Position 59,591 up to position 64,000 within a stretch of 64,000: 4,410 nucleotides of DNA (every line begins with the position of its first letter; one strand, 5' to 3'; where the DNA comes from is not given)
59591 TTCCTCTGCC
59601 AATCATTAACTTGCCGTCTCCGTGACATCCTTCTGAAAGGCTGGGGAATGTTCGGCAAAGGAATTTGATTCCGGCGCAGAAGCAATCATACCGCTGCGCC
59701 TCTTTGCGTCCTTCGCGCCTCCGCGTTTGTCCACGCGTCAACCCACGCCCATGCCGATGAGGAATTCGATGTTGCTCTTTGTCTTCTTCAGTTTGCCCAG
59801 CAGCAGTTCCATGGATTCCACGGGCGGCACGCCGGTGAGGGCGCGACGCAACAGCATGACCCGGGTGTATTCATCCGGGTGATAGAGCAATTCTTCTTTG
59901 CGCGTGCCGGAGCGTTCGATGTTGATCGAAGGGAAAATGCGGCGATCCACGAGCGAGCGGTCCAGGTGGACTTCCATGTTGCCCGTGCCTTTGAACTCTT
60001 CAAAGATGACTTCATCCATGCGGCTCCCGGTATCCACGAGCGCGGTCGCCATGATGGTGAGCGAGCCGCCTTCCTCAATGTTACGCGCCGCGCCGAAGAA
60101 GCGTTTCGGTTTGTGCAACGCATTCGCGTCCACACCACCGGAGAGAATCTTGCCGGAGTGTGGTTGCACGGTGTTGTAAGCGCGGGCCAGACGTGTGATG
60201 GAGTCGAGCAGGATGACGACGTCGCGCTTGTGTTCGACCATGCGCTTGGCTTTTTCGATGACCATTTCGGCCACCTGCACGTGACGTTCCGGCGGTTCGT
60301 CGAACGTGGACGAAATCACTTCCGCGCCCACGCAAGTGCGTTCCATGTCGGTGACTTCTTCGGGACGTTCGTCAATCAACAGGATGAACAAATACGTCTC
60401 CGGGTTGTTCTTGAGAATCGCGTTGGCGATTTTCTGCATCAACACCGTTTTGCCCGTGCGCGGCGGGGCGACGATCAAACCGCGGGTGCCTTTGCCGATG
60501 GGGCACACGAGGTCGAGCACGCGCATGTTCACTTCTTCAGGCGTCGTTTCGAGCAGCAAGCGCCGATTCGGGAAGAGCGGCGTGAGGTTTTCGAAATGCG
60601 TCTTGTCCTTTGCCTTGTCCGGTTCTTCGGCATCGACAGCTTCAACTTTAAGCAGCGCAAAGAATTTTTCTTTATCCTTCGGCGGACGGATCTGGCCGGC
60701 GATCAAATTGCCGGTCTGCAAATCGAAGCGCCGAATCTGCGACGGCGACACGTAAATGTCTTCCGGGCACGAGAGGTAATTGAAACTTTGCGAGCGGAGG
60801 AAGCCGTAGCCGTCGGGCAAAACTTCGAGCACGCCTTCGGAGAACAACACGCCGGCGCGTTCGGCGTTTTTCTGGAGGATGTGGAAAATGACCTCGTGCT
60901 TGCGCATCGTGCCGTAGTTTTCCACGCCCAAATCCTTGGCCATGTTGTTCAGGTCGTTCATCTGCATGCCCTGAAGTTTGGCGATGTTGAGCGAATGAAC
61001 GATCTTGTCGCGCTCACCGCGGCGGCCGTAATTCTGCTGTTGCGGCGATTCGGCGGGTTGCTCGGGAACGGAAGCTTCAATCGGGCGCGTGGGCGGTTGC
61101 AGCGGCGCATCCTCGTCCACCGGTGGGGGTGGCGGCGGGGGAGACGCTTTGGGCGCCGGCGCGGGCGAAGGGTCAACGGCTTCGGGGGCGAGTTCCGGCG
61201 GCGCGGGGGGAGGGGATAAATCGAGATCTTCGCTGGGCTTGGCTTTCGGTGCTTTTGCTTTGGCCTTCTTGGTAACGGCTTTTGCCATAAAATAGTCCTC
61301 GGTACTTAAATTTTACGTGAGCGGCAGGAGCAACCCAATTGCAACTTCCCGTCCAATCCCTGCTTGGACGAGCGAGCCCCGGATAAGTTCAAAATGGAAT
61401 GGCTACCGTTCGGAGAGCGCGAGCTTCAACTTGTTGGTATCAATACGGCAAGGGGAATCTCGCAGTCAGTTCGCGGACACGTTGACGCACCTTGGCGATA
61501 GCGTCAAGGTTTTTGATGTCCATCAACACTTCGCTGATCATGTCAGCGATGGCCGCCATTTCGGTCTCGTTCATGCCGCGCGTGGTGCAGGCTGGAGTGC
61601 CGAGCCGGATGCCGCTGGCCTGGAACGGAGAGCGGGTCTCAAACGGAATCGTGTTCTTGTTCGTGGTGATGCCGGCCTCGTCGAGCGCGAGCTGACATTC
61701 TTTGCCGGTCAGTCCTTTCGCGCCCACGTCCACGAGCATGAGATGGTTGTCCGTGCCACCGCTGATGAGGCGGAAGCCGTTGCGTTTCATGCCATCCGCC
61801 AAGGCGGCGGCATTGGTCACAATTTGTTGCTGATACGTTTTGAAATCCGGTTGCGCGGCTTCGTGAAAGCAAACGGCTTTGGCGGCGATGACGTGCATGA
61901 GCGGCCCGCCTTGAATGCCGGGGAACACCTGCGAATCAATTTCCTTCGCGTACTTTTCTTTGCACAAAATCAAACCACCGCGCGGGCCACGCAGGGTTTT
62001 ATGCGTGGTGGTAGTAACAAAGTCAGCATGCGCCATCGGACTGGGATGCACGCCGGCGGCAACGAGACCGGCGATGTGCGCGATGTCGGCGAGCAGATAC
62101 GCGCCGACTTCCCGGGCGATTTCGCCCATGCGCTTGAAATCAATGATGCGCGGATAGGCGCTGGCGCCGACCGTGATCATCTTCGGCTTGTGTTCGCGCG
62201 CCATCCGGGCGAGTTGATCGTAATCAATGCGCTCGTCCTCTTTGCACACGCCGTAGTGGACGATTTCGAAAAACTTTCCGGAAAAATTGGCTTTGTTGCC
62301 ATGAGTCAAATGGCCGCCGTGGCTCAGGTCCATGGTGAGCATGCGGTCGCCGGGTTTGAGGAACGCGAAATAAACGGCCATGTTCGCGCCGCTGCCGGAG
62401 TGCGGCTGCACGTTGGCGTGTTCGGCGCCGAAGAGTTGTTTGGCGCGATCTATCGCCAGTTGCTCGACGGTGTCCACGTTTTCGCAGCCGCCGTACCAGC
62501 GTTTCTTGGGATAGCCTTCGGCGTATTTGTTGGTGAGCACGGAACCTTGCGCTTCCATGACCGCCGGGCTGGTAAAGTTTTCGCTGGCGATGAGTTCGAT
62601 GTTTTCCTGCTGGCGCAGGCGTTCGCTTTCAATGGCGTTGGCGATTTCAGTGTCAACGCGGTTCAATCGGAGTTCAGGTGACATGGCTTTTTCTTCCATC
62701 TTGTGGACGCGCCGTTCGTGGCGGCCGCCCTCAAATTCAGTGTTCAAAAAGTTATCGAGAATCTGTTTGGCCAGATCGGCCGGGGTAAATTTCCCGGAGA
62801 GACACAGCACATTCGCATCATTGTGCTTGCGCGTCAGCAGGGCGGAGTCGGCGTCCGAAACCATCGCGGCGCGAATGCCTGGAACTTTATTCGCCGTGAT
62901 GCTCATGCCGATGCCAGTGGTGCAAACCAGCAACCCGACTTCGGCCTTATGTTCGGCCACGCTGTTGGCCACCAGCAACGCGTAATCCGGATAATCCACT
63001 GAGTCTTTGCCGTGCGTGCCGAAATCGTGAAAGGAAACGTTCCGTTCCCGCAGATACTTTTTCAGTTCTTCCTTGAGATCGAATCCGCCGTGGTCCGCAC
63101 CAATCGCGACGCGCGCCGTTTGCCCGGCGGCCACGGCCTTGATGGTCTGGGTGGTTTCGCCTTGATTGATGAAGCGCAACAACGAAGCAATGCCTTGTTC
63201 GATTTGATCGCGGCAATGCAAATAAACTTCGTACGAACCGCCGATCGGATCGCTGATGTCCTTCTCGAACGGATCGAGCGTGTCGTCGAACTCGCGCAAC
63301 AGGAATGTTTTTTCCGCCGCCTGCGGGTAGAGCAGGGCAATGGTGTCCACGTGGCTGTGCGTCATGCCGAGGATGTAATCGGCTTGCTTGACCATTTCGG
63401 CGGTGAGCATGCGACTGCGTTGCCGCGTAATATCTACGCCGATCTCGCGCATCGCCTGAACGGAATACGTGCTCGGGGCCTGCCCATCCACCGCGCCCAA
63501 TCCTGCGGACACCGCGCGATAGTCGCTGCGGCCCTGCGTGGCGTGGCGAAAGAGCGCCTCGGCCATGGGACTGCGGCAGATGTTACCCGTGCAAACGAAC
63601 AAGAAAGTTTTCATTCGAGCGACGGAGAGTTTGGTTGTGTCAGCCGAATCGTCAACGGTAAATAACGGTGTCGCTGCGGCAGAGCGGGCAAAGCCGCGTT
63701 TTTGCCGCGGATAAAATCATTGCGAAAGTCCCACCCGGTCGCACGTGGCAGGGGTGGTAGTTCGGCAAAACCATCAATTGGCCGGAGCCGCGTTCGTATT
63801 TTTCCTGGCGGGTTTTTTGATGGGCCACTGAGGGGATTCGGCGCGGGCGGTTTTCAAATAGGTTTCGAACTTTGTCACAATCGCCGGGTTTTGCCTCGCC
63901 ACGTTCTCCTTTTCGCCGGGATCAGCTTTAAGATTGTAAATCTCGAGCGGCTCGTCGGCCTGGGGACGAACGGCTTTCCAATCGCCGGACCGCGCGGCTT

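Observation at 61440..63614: Single 724-aa ORF fusing LMW phosphatase, RpiB and serine hydroxymethyltransferase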

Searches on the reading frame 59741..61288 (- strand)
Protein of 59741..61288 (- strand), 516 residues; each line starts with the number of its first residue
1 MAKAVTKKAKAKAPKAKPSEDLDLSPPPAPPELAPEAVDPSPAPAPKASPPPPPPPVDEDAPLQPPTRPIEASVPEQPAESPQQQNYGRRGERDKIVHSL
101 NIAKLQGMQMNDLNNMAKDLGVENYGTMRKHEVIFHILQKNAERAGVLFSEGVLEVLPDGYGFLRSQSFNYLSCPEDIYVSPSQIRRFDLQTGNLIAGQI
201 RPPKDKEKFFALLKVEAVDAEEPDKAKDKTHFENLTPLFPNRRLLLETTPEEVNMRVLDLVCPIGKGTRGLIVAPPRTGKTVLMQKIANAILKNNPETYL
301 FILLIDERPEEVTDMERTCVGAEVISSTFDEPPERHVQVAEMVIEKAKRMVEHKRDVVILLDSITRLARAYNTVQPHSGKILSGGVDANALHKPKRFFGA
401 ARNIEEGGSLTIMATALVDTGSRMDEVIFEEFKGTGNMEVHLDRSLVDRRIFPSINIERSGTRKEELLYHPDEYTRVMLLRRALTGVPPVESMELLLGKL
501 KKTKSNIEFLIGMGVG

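Call 47: search_protein_families(library=pfam, proteins=[window:59741-61288:-], max_evalue=0.0001)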
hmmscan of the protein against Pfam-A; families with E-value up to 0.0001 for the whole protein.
window:59741-61288:- (516 aa): 3 families
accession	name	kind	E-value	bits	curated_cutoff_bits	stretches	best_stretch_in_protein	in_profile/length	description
PF07497.18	Rho_RNA_bind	-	2.5e-31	107.7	27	1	151-224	2-73/73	Rho termination factor, RNA-binding domain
PF00006.31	ATP-synt_ab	-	1.9e-25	90.2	29.5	1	255-460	2-211/213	ATP synthase alpha/beta family, nucleotide-binding domain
PF07498.18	Rho_N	-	6.8e-15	55.2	24.9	1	105-146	2-43/43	Rho termination factor, N-terminal domain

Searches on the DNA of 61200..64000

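Call 30: search_rna_families(source=window, start=61200, end=64000, threshold=evalue, max_evalue=1)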
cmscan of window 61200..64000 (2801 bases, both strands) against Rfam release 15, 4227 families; matches with E-value up to 1: 0.
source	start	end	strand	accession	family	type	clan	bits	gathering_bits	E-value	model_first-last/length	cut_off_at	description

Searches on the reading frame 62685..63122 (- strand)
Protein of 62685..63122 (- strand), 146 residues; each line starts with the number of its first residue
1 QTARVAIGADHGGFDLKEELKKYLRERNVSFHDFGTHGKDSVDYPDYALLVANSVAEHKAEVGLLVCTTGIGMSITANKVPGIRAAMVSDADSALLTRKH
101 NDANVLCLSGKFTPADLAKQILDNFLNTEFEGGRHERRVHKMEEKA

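Call 50: search_solved_structures(query=window:62685-63122:-, max_evalue=1e-10, show_alignments=3)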
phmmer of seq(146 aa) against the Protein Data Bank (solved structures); distinct sequences matched with E-value up to 1e-10: 22.
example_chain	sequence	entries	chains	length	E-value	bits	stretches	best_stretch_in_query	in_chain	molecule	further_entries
3he8_A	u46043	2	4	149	8.4e-44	152.4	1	4-144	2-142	Ribose-5-phosphate isomerase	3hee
3ph3_A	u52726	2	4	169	1e-43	152.1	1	4-144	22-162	Ribose-5-phosphate isomerase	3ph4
1o1x_A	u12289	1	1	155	1.6e-43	151.5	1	3-144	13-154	ribose-5-phosphate isomerase RpiB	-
6fxs_A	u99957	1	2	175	4.5e-39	137.1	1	2-143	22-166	Ribose 5-phosphate isomerase, putative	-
1nn4_A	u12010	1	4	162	9.6e-36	126.3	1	2-141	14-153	Ribose 5-phosphate isomerase B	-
2vvr_A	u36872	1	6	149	1.3e-34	122.7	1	4-141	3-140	RIBOSE-5-PHOSPHATE ISOMERASE B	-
3s5p_A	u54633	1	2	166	7.9e-34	120.1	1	3-142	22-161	Ribose 5-phosphate isomerase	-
3k7o_A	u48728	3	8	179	1.2e-33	119.5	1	2-142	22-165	Ribose 5-phosphate isomerase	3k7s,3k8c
6fxl_A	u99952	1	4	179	1.2e-33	119.5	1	2-142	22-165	Ribose 5-phosphate isomerase, putative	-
3m1p_A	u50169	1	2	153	1.3e-32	116.1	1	2-142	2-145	Ribose 5-phosphate isomerase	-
3k7p_A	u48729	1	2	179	2.2e-32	115.4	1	2-142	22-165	Ribose 5-phosphate isomerase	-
6mu0_A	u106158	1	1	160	2.6e-32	115.2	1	5-142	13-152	Probable ribose-5-phosphate isomerase B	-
4em8_A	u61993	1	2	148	5.1e-31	111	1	3-143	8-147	Ribose 5-phosphate isomerase B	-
6fxw_A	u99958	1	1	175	4.7e-28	101.4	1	3-142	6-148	Putative ribose 5-phosphate isomerase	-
4lfk_A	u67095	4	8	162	1.3e-19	74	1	5-144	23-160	Galactose-6-phosphate isomerase subunit A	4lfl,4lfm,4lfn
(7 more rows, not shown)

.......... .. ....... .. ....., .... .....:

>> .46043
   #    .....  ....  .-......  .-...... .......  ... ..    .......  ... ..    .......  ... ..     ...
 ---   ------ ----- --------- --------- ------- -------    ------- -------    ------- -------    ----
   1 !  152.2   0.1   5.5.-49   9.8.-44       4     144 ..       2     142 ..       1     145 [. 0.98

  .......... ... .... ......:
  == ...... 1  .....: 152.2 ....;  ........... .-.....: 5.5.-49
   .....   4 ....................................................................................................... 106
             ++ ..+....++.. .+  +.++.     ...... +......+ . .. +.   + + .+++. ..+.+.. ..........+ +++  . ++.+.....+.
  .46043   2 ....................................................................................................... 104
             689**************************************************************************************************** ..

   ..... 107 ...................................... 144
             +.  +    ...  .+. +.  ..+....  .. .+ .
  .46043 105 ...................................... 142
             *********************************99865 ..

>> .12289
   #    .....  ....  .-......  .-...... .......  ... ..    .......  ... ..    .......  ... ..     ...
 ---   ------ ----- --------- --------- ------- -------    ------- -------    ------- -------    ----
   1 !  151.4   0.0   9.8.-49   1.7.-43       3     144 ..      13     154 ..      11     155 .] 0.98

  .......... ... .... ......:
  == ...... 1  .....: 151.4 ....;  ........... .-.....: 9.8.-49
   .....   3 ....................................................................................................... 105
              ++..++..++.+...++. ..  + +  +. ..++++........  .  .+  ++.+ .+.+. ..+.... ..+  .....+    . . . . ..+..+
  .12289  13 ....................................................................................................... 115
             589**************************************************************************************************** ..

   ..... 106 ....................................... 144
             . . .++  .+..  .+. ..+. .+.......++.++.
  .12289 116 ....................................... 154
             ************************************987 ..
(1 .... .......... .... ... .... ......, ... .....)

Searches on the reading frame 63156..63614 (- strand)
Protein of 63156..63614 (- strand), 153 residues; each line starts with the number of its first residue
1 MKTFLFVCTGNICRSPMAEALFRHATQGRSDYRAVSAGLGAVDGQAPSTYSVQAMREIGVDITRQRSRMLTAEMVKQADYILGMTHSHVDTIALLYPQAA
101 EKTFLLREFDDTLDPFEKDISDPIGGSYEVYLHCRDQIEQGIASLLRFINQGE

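Call 25: search_solved_structures(query=window:63156-63614:-, max_evalue=0.00001, show_alignments=2)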
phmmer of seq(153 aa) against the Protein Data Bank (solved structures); distinct sequences matched with E-value up to 0.00001: 55.
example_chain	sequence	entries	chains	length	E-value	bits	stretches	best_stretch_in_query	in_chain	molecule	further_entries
4pic_A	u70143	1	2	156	1.2e-24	90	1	4-145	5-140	Arginine phosphatase Ywle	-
4egs_A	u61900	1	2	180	4.3e-24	88.2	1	4-140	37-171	Ribose 5-phosphate isomerase RpiB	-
1zgg_A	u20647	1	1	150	3.4e-23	85.3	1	4-147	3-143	Putative low molecular weight protein-tyrosine-phosphatase ywlE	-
4kk3_A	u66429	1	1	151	3.5e-23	85.3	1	4-147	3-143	Low molecular weight protein-tyrosine-phosphatase YwlE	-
4eti_A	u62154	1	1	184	5.8e-23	84.5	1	4-147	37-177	Low molecular weight protein-tyrosine-phosphatase ywlE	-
4kk4_A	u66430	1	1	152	9.1e-22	80.7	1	4-147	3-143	Low molecular weight protein-tyrosine-phosphatase YwlE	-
4etn_A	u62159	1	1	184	1.5e-21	80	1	4-147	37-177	Low molecular weight protein-tyrosine-phosphatase ywlE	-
2wja_A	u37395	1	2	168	1.6e-14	57.2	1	3-133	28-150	PUTATIVE ACID PHOSPHATASE WZB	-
4d74_A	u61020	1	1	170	1.7e-14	57.1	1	3-119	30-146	PROTEIN-TYROSINE-PHOSPHATASE AMSI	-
7dhd_A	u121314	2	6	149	2.3e-14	56.7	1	4-141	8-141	Protein-tyrosine-phosphatase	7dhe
2wmy_A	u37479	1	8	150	3.5e-14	56.1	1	3-133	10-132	PUTATIVE ACID PHOSPHATASE WZB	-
7dhf_A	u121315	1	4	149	4.1e-13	52.6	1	4-141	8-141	Protein-tyrosine-phosphatase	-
4etm_A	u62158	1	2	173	3.6e-12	49.6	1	3-144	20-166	Low molecular weight protein-tyrosine-phosphatase yfkJ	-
1d1p_A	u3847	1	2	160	4e-12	49.4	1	5-130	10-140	TYROSINE PHOSPHATASE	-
3rof_A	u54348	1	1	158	7.6e-12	48.5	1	4-124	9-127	Low molecular weight protein-tyrosine-phosphatase ptpA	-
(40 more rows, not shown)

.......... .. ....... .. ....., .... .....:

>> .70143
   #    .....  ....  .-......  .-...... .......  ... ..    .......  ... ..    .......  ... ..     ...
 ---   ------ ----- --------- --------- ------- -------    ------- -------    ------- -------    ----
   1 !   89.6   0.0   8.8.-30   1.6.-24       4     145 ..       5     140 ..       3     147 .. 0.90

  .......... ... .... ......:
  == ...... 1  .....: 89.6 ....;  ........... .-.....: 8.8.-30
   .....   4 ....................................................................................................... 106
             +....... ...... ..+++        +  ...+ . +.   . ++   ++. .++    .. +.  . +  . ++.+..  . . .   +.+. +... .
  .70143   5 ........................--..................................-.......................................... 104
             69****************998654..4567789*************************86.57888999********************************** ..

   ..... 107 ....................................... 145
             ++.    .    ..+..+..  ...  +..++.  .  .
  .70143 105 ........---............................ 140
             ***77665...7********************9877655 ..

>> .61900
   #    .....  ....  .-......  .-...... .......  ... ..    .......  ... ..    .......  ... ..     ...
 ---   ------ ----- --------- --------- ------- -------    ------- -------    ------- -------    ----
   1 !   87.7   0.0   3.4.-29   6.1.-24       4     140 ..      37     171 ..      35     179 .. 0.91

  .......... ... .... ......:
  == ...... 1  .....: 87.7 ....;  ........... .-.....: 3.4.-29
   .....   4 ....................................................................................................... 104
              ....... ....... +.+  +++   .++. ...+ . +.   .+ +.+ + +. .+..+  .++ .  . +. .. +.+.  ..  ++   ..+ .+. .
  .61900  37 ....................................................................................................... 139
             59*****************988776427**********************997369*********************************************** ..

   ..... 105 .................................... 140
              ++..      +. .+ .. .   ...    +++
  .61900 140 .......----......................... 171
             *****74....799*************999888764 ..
